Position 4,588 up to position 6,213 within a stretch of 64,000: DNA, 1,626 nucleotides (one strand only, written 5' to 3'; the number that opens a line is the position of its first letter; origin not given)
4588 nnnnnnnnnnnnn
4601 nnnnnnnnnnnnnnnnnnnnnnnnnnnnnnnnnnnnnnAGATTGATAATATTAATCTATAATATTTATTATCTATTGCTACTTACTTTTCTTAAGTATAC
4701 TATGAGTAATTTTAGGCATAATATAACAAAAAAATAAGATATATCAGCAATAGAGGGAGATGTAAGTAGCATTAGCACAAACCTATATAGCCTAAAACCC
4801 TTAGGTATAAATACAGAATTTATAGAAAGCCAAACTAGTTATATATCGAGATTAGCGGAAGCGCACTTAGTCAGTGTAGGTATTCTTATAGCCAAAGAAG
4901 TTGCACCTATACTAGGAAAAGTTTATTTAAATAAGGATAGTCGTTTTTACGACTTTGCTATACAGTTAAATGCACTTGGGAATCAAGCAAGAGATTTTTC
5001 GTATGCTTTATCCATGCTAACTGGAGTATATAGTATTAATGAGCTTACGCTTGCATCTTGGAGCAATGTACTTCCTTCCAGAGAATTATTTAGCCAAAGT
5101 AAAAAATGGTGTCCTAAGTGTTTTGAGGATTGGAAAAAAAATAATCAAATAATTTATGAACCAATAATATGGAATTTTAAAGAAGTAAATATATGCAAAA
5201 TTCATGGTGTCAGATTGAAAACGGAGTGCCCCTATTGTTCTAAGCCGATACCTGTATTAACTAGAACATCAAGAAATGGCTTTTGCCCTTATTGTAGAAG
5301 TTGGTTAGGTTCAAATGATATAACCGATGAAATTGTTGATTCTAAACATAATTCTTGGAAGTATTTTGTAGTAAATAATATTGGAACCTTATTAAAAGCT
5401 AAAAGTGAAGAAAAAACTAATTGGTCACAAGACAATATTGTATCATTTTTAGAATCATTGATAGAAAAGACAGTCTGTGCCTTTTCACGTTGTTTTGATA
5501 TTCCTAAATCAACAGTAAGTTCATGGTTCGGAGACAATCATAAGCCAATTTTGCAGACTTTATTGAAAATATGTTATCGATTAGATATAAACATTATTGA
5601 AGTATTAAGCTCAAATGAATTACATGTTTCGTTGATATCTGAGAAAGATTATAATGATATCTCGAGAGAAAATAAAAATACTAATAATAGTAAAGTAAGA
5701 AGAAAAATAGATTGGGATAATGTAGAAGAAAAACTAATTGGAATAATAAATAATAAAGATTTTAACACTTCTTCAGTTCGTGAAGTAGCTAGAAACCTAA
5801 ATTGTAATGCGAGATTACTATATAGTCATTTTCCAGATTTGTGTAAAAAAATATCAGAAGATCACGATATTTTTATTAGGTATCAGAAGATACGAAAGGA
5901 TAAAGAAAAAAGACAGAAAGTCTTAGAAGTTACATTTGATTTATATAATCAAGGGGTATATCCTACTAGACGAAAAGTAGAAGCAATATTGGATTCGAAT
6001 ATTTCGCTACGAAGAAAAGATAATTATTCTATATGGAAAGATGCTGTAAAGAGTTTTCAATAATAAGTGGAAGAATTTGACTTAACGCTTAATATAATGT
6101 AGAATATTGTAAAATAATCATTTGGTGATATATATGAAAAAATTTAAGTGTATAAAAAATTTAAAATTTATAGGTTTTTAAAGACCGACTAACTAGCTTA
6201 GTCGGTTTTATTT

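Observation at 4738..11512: Tn7-like core with a TnsA-TnsB fusion and two paralogous TniQ/TnsD-like selectors flanking it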

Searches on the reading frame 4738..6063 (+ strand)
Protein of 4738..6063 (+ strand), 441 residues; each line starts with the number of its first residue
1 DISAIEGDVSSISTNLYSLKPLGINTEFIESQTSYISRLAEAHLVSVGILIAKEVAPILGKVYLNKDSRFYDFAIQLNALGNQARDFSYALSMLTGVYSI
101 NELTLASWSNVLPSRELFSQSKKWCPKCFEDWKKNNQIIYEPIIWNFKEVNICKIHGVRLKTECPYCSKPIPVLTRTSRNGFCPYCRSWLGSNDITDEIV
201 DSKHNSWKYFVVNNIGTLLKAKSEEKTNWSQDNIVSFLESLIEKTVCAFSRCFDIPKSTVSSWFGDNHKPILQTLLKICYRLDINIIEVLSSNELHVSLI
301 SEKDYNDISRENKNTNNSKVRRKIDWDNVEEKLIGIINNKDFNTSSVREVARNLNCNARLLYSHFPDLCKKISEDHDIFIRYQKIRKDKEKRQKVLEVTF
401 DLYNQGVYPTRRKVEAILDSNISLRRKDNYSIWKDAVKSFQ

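Call 5: search_protein_families(library=pfam, proteins=[window:4738-6063:+], max_evalue=0.01)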
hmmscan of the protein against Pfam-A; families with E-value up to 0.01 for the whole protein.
window:4738-6063:+ (441 aa): 2 families
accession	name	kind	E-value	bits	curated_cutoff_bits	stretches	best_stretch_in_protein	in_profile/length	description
PF06527.16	TniQ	-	1e-13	52.5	27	1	29-160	9-142/142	TniQ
PF03086.20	DUF240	-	0.0035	17.2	25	1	362-423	50-110/237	Domain of unknown function (DUF240)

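Call 41: find_related_loci(query=A1, collection=genome_contigs, flank=10000)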
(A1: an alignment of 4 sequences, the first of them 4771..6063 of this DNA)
Query A1 (430 aa) in genome_contigs; peptide patterns used: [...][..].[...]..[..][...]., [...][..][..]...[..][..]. (x = any residue, [..] = any of these).
79 stretches matched a pattern; 49 encode a relative of the query (tblastn E <= 1e-3); 49 distinct loci.
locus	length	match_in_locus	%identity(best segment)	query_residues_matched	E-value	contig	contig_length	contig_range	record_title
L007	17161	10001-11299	58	1-429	3e-161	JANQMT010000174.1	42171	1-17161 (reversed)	MAG: Clostridia bacterium isolate PL25b_bin.38 k99_1111301, whole genome shotgun sequence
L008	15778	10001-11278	48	1-427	1e-125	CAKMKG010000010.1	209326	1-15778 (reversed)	uncultured Firmicutes bacterium isolate OKU13 genome assembly, contig: MEGAHIT_co_assembly_000000023512, whole genome sh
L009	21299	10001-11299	43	1-427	6e-114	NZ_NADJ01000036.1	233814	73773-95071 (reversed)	Desulfosporosinus sp. FKB FKB_QYN_aSRB_gapCloser.final_scaffold_36, whole genome shotgun sequence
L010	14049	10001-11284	43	1-427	7e-108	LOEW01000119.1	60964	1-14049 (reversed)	MAG: Desulfosporosinus sp. BRH_c37 BRHa_1003077, whole genome shotgun sequence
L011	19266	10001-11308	33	3-425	1e-80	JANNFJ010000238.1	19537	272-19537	MAG: Calothrix sp. OTE_75_metabat_31 OTE_75_k141_1512053, whole genome shotgun sequence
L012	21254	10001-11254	32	3-414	1e-73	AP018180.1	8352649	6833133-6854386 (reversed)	Nostoc carneum NIES-2107 DNA, nearly complete genome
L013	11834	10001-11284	32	3-417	2e-73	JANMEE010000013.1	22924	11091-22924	MAG: Dolichospermum sp. OTE_75_concoct_329_sub OTE_75_k141_170386, whole genome shotgun sequence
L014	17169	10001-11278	34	3-429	1e-72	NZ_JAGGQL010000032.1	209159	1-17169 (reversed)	Bacillus sp. ISL-37 ISL37_33, whole genome shotgun sequence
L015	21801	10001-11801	31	3-416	6e-71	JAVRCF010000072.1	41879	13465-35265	MAG: Aulosira sp. DedQUE10 contig_72, whole genome shotgun sequence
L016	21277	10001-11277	41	1-427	3e-70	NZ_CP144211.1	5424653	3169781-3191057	Desulfosporosinus paludis strain SB140 chromosome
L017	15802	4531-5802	31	3-425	4e-69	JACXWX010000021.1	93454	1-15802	Phormidium tenue FACHB-886 contig21, whole genome shotgun sequence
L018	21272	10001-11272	32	3-423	2e-66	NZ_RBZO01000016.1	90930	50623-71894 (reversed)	Oceanobacillus bengalensis strain MCCC 1K00260 NODE_16_length_90930_cov_45.773899, whole genome shotgun sequence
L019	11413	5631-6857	32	1-403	9e-66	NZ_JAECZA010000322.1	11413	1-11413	Dendronalium phyllosphericum CENA369 scaffold445, whole genome shotgun sequence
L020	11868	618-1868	32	3-416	5e-64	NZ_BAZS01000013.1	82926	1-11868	Virgibacillus halodenitrificans JCM 12304, whole genome shotgun sequence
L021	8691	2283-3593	31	1-426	1e-62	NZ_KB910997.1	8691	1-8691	Bacillus sp. 123MFChir2 H280DRAFT_scaffold00074.74, whole genome shotgun sequence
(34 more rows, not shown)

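Call 55: search_solved_structures(query=window:4771-6063:+, max_evalue=0.01, show_alignments=1)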
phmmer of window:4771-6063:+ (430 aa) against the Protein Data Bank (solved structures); distinct sequences matched with E-value up to 0.01: 2.
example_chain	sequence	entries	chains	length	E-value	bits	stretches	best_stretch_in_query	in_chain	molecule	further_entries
8v32_J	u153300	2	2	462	3.5e-69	236.7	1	4-429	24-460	TnsD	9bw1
8fcu_P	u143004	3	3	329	7e-35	123.7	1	4-187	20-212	TniQ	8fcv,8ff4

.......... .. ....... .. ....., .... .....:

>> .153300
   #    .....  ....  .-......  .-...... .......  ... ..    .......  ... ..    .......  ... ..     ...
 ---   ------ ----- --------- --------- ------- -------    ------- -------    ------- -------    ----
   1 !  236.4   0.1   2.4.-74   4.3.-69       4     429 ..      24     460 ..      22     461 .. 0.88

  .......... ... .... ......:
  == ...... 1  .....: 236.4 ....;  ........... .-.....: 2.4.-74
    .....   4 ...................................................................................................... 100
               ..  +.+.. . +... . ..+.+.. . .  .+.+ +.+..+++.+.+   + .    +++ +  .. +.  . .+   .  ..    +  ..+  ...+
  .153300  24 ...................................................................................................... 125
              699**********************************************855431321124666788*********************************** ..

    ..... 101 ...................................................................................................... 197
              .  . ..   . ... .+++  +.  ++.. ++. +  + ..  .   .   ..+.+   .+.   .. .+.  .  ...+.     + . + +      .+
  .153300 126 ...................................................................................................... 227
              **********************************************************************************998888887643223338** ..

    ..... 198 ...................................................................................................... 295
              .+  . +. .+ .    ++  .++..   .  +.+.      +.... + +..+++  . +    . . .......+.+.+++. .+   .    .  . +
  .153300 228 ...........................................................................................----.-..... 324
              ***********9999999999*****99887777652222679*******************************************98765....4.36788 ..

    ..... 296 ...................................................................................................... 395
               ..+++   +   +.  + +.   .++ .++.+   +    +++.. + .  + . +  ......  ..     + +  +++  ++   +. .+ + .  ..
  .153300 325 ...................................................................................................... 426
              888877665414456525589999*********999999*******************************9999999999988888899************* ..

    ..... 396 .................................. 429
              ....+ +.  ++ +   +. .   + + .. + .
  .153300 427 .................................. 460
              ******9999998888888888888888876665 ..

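Call 63: find_related_loci(query=A1, collection=metagenome_contigs, flank=10000)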
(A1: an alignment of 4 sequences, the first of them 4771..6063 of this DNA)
Query A1 (430 aa) in metagenome_contigs; peptide patterns used: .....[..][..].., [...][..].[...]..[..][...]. (x = any residue, [..] = any of these).
91 stretches matched a pattern; 5 encode a relative of the query (tblastn E <= 1e-3); 5 distinct loci.
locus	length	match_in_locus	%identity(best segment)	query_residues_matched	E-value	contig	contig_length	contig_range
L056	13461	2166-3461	44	1-426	3e-114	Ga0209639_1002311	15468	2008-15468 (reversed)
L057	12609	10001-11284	43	1-427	5e-109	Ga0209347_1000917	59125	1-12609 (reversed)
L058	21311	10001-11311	29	3-429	8e-57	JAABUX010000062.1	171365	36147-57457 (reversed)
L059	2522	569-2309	29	1-429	8e-57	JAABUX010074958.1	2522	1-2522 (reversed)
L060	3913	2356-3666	28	3-429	4e-55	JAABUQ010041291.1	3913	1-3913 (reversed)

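Call 69: find_homologous_proteins(query=A1, max_evalue=1e-40)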
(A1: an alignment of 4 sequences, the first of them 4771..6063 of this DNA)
Query A1 (4 sequences) (430 aa, profile of the alignment): 30 proteins with E <= 1e-40 among 8000 candidates.
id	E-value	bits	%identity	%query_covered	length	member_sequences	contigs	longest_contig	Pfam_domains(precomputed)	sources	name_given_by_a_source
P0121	5.1e-224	762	42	99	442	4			PF06527.17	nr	nr:TniQ family protein [Desulfosporosinus sp. FKB]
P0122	2.6e-221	753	48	99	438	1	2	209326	PF01381.29,PF06527.17,PF13443.13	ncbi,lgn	-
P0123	7.5e-191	653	51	100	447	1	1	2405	PF06527.17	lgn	-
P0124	1.6e-186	639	46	96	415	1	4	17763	PF01381.29,PF06527.17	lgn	-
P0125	1.6e-174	599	100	81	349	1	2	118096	PF06527.17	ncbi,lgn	-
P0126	8.3e-168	577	46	100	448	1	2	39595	PF06527.17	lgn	-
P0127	5.2e-167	574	47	99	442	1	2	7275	PF06527.17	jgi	jgi:hypothetical protein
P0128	6.5e-167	574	46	99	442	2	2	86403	PF06527.17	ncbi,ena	-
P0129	2.0e-158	546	56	92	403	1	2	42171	PF06527.17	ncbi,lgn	-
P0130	5.7e-154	531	44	96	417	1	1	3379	PF06527.17,PF13443.13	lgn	-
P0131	3.2e-153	529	45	99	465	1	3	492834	PF06527.17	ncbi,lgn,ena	-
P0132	2.2e-151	523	46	95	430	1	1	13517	PF06527.17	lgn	-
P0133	1.1e-146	507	42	99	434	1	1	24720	PF06527.17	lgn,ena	-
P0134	2.0e-146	506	49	87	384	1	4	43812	PF06527.17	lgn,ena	-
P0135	4.7e-134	466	44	98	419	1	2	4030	PF06527.17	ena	-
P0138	5.9e-123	429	40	95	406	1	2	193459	PF06527.17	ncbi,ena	-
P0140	8.7e-119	415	39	95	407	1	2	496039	PF06527.17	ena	-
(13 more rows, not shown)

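Call 70: find_encoding_contigs(protein=P0125, flank=10000, max_places=3)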
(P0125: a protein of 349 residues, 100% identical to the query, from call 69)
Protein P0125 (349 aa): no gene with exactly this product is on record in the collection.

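Call 71: find_encoding_contigs(protein=P0131, flank=10000, max_places=2)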
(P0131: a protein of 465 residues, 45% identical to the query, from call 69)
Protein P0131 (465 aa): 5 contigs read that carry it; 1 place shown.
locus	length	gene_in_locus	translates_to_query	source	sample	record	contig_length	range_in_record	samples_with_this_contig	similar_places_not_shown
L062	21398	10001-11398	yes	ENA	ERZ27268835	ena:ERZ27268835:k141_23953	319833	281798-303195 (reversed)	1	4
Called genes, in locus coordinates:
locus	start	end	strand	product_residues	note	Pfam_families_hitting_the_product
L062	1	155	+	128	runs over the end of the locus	PF02452:PemK_toxin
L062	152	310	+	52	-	-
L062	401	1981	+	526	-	PF00239:Resolvase, PF07508:Recombinase, PF13408:Zn_ribbon_recom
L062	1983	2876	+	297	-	PF07508:Recombinase, PF13408:Zn_ribbon_recom (weak)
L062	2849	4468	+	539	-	PF00239:Resolvase, PF07508:Recombinase, PF13408:Zn_ribbon_recom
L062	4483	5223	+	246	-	PF00149:Metallophos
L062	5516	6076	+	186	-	-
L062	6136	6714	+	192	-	-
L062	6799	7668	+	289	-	PF17761:DUF1016_N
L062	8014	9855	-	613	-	-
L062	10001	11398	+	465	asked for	PF06527:TniQ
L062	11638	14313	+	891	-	PF08722:Tn7_TnsA-like_N (weak), PF00665:rve, PF09299:Mu-transpos_C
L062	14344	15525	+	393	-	PF13401:AAA_22, PF05621:TniB (weak)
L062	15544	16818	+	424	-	PF06527:TniQ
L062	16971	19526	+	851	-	PF13166:AAA_13, PF13304:AAA_21 (faint), PF02463:SMC_N (weak)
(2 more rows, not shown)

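Call 72: find_encoding_contigs(protein=P0140, flank=10000, max_places=2)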
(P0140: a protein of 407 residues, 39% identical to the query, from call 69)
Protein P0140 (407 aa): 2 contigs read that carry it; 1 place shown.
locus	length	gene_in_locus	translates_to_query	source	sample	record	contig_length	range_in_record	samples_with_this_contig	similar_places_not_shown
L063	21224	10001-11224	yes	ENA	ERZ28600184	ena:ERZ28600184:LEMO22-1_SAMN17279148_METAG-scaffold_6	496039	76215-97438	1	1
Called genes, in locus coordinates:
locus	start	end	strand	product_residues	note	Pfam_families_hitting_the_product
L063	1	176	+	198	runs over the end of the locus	PF13643:DUF4145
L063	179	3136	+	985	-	PF04313:HSDR_N, PF00270:DEAD (weak), PF04851:ResIII, PF18766:SWI2_SNF2, PF22679:T1R_D3-like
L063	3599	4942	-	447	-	-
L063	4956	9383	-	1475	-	PF09479:Flg_new (weak), PF02368:Big_2, PF00404:Dockerin_1 (weak)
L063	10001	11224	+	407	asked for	PF06527:TniQ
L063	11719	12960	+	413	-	PF10114:PocR (weak), PF00165:HTH_AraC (weak), PF12833:HTH_18, PF00165:HTH_AraC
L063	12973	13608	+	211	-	PF02607:B12-binding_2, PF02310:B12-binding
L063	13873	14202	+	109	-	PF03551:PadR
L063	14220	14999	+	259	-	-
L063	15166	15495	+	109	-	PF03551:PadR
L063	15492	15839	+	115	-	PF06304:DUF1048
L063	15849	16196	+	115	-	PF06304:DUF1048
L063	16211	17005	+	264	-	PF00005:ABC_tran, PF13304:AAA_21 (faint)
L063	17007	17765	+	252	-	PF01061:ABC2_membrane, PF12698:ABC2_membrane_3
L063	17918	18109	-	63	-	PF09962:DUF2196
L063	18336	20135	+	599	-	PF00005:ABC_tran, PF02463:SMC_N (faint), PF13476:AAA_23 (faint), PF13304:AAA_21 (faint), PF12848:ABC_tran_Xtn, PF00005:ABC_tran, PF16326:ABC_tran_CTD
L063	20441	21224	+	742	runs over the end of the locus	PF23139:OB_YrrC, PF14490:HHH_RecD2, PF05970:PIF1 (weak), PF13086:AAA_11 (weak), PF13245:AAA_19, PF13604:AAA_30, PF18335:SH3_13, PF13538:UvrD_C_2, +3 more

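Call 75: find_encoding_contigs(protein=P0128, flank=10000, max_places=1)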
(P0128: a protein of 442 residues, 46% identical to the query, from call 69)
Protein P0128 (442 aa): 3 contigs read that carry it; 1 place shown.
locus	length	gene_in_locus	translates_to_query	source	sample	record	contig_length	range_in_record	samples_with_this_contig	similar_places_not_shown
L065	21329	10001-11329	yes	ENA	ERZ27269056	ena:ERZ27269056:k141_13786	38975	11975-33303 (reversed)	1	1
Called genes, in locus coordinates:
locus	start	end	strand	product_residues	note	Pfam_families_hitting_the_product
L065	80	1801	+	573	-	PF12161:HsdM_N, PF02384:N6_Mtase, PF05175:MTS (weak)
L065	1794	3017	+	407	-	PF01420:Methylase_S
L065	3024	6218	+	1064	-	PF04313:HSDR_N, PF00270:DEAD (faint), PF04851:ResIII, PF18766:SWI2_SNF2, PF22679:T1R_D3-like, PF11867:T1RH-like_C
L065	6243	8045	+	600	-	PF02463:SMC_N (weak), PF11398:DUF2813, PF13175:AAA_15, PF13476:AAA_23, PF13555:AAA_29 (weak), PF13304:AAA_21 (weak), PF13175:AAA_15, PF20469:OLD-like_TOPRIM, +1 more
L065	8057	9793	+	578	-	PF00580:UvrD-helicase, PF01443:Viral_helicase1 (faint), PF13245:AAA_19, PF00580:UvrD-helicase, PF13361:UvrD_C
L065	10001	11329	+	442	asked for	PF06527:TniQ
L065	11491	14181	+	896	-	PF08722:Tn7_TnsA-like_N (weak), PF00665:rve, PF09299:Mu-transpos_C (faint)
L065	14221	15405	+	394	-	PF05621:TniB (faint), PF13401:AAA_22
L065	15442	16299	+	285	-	PF06527:TniQ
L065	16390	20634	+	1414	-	PF20720:nSTAND3 (faint)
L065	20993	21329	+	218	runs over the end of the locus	PF02310:B12-binding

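Call 76: find_encoding_contigs(protein=P0138, flank=10000, max_places=1)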
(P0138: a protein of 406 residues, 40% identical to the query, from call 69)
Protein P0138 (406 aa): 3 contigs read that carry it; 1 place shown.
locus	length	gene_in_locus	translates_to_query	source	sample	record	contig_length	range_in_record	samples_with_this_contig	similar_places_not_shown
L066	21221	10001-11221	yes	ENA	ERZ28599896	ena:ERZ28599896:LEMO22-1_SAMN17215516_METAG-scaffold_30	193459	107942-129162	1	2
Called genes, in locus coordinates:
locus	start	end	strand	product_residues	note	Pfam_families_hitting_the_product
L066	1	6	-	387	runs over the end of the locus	PF01420:Methylase_S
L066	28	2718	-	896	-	PF04313:HSDR_N (faint), PF00270:DEAD, PF04851:ResIII, PF18766:SWI2_SNF2, PF00271:Helicase_C (weak), PF08463:EcoEI_R_C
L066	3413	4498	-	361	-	PF08238:Sel1 (weak), PF13676:TIR_2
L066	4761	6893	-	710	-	PF03193:RsgA_GTPase (faint), PF13191:AAA_16 (faint), PF13401:AAA_22 (faint), PF13555:AAA_29 (faint), PF20720:nSTAND3 (faint), PF13173:AAA_14 (faint), PF17755:UvrA_DNA-bind, PF00005:ABC_tran, +1 more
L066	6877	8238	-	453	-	PF04055:Radical_SAM, PF13353:Fer4_12 (weak)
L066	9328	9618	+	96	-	PF01381:HTH_3 (weak), PF13443:HTH_26 (weak)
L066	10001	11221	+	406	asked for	PF06527:TniQ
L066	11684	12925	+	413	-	PF10114:PocR, PF00165:HTH_AraC (weak), PF12833:HTH_18, PF00165:HTH_AraC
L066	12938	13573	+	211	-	PF02607:B12-binding_2, PF02310:B12-binding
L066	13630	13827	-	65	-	-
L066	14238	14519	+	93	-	PF01250:Ribosomal_S6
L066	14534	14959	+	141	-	PF00436:SSB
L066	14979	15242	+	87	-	PF01084:Ribosomal_S18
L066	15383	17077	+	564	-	PF02878:PGM_PMM_I, PF02879:PGM_PMM_II, PF02880:PGM_PMM_III, PF00408:PGM_PMM_IV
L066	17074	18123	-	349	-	PF00155:Aminotran_1_2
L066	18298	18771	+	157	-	PF03352:Adenine_glyco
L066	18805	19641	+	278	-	PF00882:Zn_dep_PLPC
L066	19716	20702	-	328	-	PF21948:LplA-B_cat, PF03099:BPL_LplA_LipB, PF10437:Lip_prot_lig_C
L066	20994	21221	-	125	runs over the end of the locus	PF01325:Fe_dep_repress, PF12802:MarR_2 (weak), PF13545:HTH_Crp_2 (weak), PF02742:Fe_dep_repr_C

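Call 77: find_encoding_contigs(protein=P0134, flank=10000, max_places=1)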
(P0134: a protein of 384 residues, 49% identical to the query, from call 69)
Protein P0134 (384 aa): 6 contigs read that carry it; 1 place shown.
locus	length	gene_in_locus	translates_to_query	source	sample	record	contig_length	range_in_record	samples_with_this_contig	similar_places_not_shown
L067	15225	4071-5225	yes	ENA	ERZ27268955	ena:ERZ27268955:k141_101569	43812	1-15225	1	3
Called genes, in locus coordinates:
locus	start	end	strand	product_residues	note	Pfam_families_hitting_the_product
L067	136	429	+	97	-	-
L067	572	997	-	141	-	PF08937:ThsB_TIR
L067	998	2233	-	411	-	-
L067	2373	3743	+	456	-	PF09639:YjcQ (weak), PF13676:TIR_2 (weak)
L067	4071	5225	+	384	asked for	PF06527:TniQ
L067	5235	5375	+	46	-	-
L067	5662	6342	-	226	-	-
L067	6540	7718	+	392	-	PF08722:Tn7_TnsA-like_N (weak)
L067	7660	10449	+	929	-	PF00580:UvrD-helicase, PF01443:Viral_helicase1 (faint), PF13086:AAA_11, PF13245:AAA_19, PF13604:AAA_30, PF10881:DUF2726 (faint), PF13087:AAA_12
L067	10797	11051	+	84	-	PF14130:Cap4_nuclease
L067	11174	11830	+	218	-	PF14355:Abi_C (weak)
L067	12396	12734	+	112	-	PF18029:Glyoxalase_6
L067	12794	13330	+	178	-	PF13420:Acetyltransf_4, PF00583:Acetyltransf_1, PF13673:Acetyltransf_10, PF13508:Acetyltransf_7, PF08445:FR47 (weak)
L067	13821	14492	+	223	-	-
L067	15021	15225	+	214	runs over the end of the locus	PF00583:Acetyltransf_1, PF13508:Acetyltransf_7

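Call 84: search_protein_families(library=ncbifam, proteins=[window:4771-6063:+], max_evalue=0.001)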
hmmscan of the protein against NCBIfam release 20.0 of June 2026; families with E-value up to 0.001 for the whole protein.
window:4771-6063:+ (430 aa): 0 families
